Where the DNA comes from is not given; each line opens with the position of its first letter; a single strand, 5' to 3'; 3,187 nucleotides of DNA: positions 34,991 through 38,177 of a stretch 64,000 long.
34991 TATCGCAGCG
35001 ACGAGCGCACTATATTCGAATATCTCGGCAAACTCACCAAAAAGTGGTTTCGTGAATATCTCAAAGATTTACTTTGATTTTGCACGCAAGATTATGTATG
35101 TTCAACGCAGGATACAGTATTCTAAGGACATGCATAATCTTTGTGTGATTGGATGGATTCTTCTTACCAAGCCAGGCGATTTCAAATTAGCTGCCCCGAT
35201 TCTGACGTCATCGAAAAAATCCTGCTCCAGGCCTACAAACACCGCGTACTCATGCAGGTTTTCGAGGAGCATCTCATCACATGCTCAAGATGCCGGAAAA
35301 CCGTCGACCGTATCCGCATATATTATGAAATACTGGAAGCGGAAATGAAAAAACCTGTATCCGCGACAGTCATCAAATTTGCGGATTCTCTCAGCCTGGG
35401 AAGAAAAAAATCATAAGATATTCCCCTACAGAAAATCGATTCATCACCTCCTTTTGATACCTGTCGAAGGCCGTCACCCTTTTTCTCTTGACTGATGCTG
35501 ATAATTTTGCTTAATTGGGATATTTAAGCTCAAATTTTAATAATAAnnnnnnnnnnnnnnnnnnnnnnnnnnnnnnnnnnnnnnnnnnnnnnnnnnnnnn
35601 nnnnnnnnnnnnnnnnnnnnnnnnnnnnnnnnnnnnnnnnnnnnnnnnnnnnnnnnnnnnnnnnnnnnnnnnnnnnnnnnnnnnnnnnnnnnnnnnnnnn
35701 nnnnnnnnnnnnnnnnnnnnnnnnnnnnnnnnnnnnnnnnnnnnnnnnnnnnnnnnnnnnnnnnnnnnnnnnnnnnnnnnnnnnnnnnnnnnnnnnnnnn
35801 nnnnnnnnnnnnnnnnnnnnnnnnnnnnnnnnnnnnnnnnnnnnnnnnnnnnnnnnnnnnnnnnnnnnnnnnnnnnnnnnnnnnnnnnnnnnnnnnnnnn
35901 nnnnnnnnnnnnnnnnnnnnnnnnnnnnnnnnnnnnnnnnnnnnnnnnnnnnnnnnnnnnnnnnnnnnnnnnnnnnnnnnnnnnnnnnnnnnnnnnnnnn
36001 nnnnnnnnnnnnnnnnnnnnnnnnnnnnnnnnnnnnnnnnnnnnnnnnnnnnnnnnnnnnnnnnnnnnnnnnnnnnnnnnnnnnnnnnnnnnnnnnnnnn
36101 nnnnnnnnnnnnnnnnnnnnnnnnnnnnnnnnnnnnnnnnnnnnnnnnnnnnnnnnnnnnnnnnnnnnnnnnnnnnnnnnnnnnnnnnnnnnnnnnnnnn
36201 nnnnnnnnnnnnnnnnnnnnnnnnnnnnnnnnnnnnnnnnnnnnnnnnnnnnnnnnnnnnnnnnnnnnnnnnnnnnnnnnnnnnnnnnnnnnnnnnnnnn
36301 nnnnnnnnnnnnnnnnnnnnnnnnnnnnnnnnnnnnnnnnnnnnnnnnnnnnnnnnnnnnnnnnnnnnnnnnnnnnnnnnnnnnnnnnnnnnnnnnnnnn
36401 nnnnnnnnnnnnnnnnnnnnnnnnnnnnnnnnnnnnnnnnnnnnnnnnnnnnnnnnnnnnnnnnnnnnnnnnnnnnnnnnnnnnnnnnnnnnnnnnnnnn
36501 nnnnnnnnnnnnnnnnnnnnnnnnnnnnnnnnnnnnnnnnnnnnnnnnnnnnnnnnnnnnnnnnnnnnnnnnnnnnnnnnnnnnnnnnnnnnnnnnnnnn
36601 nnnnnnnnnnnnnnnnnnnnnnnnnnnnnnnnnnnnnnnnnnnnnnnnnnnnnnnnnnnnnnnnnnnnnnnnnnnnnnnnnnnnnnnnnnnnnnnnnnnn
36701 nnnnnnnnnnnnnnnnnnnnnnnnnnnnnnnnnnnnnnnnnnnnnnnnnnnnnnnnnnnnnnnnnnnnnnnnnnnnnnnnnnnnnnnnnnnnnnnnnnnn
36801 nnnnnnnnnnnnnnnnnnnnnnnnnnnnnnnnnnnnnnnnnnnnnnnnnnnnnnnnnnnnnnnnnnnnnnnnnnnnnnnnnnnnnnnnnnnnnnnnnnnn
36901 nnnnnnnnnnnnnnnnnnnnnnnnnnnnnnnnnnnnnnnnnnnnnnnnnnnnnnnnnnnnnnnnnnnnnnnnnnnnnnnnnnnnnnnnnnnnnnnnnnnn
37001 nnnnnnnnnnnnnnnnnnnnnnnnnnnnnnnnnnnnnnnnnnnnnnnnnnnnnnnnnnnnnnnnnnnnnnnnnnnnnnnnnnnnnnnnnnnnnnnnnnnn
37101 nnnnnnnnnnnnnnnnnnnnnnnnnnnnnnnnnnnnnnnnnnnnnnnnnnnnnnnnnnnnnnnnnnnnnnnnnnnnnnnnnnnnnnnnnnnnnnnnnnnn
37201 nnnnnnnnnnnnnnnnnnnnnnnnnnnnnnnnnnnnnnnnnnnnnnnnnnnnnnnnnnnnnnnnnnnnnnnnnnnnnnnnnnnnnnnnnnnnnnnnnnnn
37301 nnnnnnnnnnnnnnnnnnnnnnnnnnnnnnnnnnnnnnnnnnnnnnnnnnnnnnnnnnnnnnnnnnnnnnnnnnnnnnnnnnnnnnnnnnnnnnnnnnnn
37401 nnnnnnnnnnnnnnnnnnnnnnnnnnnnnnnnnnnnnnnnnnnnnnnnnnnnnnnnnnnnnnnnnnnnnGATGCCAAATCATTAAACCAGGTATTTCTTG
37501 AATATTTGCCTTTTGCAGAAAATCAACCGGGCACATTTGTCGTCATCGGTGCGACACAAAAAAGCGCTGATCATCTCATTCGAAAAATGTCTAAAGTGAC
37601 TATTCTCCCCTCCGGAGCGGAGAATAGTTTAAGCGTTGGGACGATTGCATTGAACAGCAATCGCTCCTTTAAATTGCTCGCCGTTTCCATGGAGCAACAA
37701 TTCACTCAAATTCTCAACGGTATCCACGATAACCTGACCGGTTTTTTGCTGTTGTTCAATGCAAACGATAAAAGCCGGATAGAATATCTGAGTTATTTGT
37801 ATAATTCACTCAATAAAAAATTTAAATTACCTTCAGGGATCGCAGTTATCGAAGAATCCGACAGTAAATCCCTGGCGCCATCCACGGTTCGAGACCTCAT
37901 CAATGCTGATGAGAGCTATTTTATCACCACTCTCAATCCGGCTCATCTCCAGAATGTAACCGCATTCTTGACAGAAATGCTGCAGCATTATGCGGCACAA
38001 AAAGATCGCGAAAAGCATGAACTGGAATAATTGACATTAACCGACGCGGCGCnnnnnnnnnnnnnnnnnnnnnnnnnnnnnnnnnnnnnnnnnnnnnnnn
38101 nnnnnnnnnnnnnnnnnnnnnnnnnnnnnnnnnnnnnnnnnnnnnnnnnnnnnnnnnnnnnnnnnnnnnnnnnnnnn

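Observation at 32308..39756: Sigma-54-linked signalling block built from inactivated-looking switch domains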

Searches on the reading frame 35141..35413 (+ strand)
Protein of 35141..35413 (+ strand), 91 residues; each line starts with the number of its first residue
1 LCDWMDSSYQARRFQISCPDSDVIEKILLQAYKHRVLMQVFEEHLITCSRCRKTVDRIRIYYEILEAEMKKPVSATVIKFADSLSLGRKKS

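Call 5: search_protein_families(library=pfam, proteins=[window:35141-35413:+], max_evalue=1)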
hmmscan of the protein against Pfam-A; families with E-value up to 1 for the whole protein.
window:35141-35413:+ (91 aa): 2 families
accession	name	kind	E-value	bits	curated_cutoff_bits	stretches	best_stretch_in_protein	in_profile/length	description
PF13490.11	zf-HC2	-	0.014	16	22.2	1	39-52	22-35/35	Putative zinc-finger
PF11470.14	TUG-UBL1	-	0.02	15.5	23.3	1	8-37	2-31/65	TUG ubiquitin-like domain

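Call 6: search_protein_families(library=ncbifam, proteins=[window:35141-35413:+], max_evalue=1)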
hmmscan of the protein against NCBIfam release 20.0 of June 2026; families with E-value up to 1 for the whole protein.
window:35141-35413:+ (91 aa): 2 families
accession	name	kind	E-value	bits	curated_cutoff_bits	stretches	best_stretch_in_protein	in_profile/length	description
TIGR01321.1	TrpR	equivalog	0.045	14.2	67.25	1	26-70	14-57/94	trp operon repressor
NF005630.0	PRK07377.1-6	equivalog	0.048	13.4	149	1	16-75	115-174/187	hypothetical protein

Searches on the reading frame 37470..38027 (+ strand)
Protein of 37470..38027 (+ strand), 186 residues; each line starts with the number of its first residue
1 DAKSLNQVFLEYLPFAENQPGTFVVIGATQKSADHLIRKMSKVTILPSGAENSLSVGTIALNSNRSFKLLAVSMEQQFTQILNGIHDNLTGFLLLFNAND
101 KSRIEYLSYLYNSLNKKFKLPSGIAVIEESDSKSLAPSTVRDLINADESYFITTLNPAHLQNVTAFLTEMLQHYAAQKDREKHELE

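Call 81: search_solved_structures(query=A6, max_evalue=10, show_alignments=1)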
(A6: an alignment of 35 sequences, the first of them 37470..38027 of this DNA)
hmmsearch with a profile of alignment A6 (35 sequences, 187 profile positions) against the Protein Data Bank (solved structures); distinct sequences matched with E-value up to 10: 3.
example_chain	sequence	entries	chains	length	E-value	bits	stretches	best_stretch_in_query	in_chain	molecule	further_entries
8etq_A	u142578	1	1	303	0.029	16.8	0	127-158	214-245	k-cTRP5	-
4fp9_B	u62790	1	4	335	0.65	12.4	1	129-183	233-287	mTERF domain-containing protein 2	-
7o9k_A2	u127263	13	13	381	0.76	12.2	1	129-183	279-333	Transcription termination factor 4, mitochondrial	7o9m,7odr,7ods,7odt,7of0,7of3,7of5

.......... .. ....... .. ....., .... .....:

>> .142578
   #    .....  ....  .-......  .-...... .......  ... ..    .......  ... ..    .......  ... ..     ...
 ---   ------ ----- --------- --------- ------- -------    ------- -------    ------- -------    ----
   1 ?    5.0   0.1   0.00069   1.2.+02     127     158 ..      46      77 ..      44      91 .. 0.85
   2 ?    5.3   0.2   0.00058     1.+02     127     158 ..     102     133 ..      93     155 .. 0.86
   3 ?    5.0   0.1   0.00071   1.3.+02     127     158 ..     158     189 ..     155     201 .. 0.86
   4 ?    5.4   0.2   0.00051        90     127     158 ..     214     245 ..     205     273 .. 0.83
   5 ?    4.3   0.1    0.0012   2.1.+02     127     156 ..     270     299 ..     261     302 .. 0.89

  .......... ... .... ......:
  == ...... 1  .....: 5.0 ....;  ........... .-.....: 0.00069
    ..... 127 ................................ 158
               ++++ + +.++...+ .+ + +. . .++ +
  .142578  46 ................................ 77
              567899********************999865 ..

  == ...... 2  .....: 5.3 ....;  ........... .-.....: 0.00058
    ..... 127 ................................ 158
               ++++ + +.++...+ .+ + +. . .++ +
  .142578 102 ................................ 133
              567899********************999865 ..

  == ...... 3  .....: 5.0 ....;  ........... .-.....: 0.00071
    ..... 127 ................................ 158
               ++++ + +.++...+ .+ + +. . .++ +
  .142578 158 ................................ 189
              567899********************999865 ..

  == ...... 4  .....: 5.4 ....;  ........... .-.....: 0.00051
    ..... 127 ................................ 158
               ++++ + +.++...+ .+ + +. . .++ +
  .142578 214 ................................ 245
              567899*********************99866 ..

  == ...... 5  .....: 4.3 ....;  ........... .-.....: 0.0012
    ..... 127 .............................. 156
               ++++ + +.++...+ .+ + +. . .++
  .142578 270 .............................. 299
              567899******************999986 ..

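Call 82: find_homologous_proteins(query=A6, max_evalue=0.001)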
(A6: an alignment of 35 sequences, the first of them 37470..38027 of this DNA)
Query A6 (35 sequences) (186 aa, profile of the alignment): 2 proteins with E <= 0.001 among 4270 candidates.
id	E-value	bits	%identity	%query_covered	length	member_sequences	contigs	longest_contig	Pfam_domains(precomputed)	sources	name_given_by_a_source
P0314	2.4e-58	214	37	50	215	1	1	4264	-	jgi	-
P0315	5.1e-30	122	51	59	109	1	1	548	-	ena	-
